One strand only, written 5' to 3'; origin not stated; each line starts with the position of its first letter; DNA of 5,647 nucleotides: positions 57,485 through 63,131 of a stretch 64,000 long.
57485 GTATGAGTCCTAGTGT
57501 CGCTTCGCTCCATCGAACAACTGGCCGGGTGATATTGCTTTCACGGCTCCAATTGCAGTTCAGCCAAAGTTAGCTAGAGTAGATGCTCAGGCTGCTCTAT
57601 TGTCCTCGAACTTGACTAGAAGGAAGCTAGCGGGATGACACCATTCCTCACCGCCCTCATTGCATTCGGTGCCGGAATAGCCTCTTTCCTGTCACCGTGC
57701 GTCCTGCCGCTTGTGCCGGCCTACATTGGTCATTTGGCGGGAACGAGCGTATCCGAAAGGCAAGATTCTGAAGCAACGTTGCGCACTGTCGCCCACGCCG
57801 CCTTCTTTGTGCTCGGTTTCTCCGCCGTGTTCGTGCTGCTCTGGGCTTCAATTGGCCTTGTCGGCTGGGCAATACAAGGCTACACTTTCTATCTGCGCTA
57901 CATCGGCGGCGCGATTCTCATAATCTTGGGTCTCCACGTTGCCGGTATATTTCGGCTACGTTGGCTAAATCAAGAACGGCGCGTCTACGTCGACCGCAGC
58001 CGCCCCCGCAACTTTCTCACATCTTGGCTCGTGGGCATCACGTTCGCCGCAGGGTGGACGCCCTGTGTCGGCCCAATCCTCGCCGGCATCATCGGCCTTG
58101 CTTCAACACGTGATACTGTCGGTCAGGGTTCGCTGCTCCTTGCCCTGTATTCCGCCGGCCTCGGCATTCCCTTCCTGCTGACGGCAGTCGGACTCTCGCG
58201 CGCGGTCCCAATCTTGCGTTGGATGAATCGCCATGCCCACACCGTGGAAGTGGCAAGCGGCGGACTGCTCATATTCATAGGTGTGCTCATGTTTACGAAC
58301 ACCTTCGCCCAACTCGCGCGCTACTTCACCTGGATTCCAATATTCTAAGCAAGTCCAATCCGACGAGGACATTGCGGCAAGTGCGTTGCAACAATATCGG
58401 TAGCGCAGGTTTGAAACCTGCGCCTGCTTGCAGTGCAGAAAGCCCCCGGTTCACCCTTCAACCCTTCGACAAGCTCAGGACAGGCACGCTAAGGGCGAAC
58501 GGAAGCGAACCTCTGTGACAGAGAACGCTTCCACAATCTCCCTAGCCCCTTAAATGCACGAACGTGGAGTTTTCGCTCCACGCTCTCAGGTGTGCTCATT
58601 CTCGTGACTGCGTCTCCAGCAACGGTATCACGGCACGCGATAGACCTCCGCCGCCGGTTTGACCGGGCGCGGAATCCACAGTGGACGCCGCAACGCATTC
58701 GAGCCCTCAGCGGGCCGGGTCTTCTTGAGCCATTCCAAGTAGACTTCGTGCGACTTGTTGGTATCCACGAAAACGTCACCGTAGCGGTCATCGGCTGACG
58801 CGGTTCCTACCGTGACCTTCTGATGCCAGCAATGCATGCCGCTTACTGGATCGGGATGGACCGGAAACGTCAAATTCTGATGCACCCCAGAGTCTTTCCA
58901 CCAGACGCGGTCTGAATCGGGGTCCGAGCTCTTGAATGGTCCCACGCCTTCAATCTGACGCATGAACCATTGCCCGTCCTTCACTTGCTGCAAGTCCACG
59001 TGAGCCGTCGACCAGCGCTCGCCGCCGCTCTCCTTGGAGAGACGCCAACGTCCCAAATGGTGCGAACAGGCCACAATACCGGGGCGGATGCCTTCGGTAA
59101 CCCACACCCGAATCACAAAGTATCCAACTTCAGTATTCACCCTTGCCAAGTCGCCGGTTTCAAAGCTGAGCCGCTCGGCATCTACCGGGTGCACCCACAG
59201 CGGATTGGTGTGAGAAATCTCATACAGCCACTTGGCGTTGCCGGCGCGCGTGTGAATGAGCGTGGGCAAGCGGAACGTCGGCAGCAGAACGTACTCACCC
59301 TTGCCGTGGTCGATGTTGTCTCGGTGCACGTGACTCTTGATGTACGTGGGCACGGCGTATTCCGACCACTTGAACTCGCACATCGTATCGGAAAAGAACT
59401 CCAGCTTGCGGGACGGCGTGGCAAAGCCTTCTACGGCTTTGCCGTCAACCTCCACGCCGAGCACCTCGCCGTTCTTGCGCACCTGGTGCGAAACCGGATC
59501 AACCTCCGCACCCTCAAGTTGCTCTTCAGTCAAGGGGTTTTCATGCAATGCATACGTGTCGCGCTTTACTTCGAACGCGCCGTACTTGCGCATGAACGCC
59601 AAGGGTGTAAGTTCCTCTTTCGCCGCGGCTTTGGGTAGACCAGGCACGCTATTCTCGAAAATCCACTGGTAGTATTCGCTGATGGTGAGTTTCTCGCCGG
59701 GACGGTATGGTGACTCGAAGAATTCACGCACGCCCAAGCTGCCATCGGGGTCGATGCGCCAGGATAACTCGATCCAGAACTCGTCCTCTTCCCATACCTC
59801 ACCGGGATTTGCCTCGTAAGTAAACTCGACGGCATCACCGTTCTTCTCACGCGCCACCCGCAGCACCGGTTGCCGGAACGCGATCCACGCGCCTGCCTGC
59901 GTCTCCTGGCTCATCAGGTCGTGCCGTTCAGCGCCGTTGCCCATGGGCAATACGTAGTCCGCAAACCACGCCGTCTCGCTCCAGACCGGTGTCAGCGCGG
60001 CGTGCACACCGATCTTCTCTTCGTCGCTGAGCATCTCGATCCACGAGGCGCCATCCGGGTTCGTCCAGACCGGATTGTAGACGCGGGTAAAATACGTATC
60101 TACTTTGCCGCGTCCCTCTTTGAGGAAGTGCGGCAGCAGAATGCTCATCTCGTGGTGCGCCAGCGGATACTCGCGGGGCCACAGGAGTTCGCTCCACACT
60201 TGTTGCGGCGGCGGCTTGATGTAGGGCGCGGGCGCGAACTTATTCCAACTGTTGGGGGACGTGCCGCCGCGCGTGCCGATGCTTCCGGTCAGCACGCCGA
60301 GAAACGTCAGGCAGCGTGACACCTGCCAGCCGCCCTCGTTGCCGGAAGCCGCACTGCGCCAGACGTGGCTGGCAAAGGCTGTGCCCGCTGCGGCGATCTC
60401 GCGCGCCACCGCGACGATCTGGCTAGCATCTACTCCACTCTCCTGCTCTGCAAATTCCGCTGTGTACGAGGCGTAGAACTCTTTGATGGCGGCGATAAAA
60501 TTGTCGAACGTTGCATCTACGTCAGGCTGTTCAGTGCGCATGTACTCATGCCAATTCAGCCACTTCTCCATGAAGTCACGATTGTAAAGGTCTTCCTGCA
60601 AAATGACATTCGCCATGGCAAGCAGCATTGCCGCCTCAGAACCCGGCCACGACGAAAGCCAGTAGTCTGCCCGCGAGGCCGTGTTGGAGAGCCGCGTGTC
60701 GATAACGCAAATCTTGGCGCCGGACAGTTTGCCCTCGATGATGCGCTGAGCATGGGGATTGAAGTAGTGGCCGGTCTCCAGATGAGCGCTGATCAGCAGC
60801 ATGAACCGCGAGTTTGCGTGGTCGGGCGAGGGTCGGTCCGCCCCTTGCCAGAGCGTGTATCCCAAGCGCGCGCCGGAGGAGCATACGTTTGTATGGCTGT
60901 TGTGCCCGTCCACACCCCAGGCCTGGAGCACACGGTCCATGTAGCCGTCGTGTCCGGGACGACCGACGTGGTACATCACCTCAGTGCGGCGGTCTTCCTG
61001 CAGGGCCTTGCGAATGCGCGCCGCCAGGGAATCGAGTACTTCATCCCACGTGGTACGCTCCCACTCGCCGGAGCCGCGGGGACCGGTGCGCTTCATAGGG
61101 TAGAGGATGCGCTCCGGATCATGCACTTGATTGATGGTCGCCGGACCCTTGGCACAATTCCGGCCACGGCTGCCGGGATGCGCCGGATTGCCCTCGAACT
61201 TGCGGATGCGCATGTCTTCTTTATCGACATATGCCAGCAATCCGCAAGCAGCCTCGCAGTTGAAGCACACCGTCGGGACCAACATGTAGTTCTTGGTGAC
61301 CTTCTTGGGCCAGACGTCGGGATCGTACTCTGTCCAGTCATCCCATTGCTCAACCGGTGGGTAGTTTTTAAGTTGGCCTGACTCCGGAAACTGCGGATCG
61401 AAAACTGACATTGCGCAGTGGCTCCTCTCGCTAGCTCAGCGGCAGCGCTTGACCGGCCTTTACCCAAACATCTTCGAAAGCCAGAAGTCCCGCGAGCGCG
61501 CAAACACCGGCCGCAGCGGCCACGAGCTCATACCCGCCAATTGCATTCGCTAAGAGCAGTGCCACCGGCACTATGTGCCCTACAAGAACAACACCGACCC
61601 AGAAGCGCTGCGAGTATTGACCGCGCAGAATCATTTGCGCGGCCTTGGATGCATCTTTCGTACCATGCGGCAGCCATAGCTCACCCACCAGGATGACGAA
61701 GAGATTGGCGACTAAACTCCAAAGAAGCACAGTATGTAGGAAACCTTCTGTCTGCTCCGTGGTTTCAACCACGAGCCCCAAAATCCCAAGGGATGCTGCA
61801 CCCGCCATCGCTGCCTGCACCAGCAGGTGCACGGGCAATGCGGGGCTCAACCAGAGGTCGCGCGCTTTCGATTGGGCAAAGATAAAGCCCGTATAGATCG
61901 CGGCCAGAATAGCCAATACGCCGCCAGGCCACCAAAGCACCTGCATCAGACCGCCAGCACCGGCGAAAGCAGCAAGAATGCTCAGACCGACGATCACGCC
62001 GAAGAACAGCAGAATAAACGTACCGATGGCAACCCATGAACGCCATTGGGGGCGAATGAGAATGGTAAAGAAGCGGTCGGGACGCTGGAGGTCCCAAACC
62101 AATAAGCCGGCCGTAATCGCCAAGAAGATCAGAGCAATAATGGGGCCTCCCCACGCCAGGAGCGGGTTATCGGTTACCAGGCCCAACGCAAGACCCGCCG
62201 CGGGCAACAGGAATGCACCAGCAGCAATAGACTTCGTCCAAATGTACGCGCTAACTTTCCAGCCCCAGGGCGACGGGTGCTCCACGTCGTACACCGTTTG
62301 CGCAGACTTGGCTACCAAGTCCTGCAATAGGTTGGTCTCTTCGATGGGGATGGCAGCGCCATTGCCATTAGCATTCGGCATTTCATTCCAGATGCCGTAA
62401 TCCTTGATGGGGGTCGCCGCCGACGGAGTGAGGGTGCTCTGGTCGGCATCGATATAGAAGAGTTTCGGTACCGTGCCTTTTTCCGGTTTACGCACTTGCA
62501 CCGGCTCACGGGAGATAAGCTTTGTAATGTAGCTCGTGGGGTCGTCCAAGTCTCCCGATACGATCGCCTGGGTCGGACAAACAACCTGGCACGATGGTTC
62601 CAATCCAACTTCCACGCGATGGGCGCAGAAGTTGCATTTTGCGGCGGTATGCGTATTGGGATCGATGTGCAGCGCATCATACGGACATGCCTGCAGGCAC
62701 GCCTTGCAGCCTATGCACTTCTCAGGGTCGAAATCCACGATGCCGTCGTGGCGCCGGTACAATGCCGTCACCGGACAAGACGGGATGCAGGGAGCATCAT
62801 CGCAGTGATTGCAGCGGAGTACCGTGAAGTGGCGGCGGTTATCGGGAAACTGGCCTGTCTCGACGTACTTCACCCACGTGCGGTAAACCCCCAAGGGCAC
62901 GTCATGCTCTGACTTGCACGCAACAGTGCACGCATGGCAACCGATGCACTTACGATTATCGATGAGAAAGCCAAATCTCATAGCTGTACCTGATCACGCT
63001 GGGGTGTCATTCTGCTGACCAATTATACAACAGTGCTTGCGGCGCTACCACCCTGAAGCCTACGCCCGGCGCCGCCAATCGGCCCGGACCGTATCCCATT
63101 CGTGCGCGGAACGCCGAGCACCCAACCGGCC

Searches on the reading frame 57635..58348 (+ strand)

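Call 11: search_protein_families(library=pfam, proteins=[window:57635-58348:+], max_evalue=0.001)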
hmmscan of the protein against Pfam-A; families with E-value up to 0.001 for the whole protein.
window:57635-58348:+ (237 aa): 1 family
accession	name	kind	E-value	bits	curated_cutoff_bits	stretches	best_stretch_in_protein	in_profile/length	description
PF02683.22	DsbD_TM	-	1.9e-17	63.7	27.1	1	6-204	4-203/219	Cytochrome C biogenesis protein transmembrane domain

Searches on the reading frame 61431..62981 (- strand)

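Call 11: search_protein_families(library=pfam, proteins=[window:61431-62981:-], max_evalue=0.001)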
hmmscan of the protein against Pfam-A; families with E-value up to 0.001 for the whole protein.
window:61431-62981:- (516 aa): 13 families
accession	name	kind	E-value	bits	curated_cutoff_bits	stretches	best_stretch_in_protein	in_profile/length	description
PF03916.19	NrfD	-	2.2e-24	87.1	25.8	1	235-511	7-309/313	Polysulphide reductase, NrfD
PF13247.11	Fer4_11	-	9.3e-24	84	26.2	1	52-144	5-99/100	4Fe-4S dicluster domain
PF12838.12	Fer4_7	-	2.4e-10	41.1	27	2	56-103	1-52/52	4Fe-4S dicluster domain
PF12837.12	Fer4_6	-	6.4e-10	38.9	25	1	81-104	1-24/24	4Fe-4S binding domain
PF12797.12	Fer4_2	-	7.8e-10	38.5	24.5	2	82-101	3-22/22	4Fe-4S binding domain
PF00037.32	Fer4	-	1.1e-09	38.1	21.1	1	83-104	2-23/24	4Fe-4S binding domain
PF13187.11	Fer4_9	-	1.1e-08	35.4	27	1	56-103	1-51/52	4Fe-4S dicluster domain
PF13237.11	Fer4_10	-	2.3e-07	31.1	25.5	2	56-100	8-53/53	4Fe-4S dicluster domain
PF25160.1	LdpA_Fe-S-bd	-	9e-06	25.8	27.6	1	62-105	6-44/49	LdpA Fe-S cluster-binding domain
PF14697.11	Fer4_21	-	0.00016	22.2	35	0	85-140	4-57/59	4Fe-4S dicluster domain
PF12800.12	Fer4_4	-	0.00022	21.8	24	1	86-102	1-17/17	4Fe-4S binding domain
PF12798.12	Fer4_3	-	0.00065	20.8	27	0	89-103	1-15/15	4Fe-4S binding domain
PF13484.11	Fer4_16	-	0.00067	20.8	30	0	88-116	1-29/66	4Fe-4S double cluster binding domain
